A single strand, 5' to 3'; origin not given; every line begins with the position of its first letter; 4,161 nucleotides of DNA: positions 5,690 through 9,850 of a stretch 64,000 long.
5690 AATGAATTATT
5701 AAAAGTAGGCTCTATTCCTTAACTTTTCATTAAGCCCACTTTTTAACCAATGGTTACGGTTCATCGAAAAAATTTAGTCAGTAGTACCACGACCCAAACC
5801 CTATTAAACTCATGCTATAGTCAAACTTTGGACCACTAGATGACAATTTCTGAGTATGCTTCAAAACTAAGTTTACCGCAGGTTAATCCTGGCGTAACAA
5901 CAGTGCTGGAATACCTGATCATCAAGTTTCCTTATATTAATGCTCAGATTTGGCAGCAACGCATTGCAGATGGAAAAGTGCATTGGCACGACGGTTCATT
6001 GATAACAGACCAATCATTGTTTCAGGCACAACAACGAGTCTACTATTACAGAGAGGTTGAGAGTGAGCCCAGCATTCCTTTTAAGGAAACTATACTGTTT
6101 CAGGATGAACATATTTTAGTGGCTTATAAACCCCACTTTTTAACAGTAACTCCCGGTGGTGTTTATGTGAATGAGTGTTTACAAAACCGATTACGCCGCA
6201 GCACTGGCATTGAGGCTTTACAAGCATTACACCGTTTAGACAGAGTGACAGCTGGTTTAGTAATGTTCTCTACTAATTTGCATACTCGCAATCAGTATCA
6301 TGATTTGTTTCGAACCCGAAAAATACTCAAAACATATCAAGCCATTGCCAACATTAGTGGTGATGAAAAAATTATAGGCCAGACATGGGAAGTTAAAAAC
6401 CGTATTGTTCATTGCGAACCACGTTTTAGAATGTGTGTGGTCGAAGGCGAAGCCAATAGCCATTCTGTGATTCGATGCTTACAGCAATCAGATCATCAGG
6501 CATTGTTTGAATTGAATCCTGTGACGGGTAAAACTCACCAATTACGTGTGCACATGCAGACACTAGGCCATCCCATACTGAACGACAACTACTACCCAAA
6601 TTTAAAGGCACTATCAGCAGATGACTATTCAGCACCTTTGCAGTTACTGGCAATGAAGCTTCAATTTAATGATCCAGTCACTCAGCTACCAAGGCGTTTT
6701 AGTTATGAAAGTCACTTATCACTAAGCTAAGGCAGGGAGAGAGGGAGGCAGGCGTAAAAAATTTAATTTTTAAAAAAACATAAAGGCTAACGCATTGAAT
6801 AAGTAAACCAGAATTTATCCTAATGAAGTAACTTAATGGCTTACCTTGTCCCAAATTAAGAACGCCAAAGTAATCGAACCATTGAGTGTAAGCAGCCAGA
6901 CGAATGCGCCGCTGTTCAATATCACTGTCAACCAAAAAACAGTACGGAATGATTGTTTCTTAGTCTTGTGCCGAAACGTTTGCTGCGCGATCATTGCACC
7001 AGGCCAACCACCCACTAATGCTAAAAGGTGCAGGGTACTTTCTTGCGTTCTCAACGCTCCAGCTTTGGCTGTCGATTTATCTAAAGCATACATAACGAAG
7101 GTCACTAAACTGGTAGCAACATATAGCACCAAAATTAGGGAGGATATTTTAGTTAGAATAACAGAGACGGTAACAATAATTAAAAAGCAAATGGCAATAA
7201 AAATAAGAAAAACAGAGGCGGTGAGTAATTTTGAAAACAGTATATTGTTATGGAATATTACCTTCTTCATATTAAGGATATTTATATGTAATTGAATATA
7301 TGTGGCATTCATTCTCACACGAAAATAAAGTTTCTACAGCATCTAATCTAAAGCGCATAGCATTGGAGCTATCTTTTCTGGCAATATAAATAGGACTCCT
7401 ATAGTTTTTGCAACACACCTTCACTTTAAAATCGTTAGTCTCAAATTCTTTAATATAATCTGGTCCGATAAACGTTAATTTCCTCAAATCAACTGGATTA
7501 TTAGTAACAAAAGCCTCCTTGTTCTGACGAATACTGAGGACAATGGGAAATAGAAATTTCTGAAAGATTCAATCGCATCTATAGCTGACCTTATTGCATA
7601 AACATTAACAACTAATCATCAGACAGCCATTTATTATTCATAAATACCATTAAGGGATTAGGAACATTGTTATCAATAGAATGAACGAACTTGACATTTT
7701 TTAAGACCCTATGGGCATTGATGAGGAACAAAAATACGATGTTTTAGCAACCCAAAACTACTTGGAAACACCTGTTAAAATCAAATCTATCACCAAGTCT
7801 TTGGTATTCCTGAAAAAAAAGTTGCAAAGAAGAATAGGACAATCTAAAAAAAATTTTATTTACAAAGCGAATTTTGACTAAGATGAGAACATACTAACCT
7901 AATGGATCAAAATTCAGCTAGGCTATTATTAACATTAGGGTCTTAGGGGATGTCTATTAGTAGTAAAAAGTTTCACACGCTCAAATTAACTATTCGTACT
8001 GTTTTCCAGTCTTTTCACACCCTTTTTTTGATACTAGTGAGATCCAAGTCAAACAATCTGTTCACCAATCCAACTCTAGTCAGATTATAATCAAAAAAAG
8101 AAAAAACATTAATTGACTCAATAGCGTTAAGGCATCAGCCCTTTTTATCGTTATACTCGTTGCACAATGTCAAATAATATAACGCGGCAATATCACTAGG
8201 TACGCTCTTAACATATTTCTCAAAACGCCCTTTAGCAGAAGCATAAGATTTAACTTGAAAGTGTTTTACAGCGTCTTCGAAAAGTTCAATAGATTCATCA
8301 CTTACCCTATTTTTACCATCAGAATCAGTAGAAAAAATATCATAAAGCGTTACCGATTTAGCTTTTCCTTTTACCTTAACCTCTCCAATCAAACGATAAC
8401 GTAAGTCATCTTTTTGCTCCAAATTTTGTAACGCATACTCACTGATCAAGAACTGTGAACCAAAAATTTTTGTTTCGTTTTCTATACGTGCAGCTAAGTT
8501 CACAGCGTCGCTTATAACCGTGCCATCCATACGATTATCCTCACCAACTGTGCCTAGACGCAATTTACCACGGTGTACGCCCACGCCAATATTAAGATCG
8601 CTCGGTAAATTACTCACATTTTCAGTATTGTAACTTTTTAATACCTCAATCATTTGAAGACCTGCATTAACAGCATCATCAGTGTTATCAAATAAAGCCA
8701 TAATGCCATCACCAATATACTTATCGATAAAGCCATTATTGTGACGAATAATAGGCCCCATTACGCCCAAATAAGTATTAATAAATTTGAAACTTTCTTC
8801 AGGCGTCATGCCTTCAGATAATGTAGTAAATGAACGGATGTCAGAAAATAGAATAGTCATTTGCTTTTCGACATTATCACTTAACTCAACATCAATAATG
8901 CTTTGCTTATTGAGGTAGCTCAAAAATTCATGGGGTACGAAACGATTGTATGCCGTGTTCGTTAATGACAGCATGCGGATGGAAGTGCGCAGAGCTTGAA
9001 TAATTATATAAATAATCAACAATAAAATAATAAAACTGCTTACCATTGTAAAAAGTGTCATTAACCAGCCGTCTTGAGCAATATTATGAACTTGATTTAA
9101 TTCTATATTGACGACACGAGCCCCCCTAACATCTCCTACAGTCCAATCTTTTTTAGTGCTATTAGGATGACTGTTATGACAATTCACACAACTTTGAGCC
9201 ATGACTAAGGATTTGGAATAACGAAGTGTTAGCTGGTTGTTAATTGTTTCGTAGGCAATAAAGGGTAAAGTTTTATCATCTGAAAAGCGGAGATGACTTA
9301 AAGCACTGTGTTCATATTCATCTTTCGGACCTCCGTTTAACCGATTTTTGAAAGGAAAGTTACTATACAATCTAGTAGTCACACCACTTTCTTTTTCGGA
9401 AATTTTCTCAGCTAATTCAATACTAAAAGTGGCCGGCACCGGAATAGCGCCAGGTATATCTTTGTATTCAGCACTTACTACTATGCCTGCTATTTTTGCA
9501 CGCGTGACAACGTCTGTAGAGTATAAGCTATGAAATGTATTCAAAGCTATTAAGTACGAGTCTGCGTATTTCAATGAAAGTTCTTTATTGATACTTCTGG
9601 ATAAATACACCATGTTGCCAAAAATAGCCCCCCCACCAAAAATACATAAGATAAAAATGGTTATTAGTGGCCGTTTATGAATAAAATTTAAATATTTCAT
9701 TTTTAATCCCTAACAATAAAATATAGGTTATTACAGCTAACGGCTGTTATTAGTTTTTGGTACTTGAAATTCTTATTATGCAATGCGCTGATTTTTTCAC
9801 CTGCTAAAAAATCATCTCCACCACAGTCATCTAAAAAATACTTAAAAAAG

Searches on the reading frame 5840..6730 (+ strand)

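Call 50: search_protein_families(library=pfam, proteins=[window:5840-6730:+], max_evalue=1e-8)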
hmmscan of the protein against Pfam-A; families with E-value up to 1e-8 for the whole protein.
window:5840-6730:+ (296 aa): 1 family
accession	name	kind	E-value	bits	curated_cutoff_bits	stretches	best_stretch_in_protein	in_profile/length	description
PF00849.27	PseudoU_synth_2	-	3.9e-26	92.5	26.8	1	91-240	1-151/152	RNA pseudouridylate synthase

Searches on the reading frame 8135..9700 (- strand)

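Call 50: search_protein_families(library=pfam, proteins=[window:8135-9700:-], max_evalue=1e-8)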
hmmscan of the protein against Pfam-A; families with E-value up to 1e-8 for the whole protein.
window:8135-9700:- (521 aa): 2 families
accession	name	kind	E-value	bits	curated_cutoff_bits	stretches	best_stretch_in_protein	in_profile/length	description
PF00211.25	Guanylate_cyc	-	5.2e-18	65.7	21.9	1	279-451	7-178/183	Adenylate and Guanylate cyclase catalytic domain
PF11845.13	Tll0287-like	-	4e-15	56.9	24.1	1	73-199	34-143/144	Tll0287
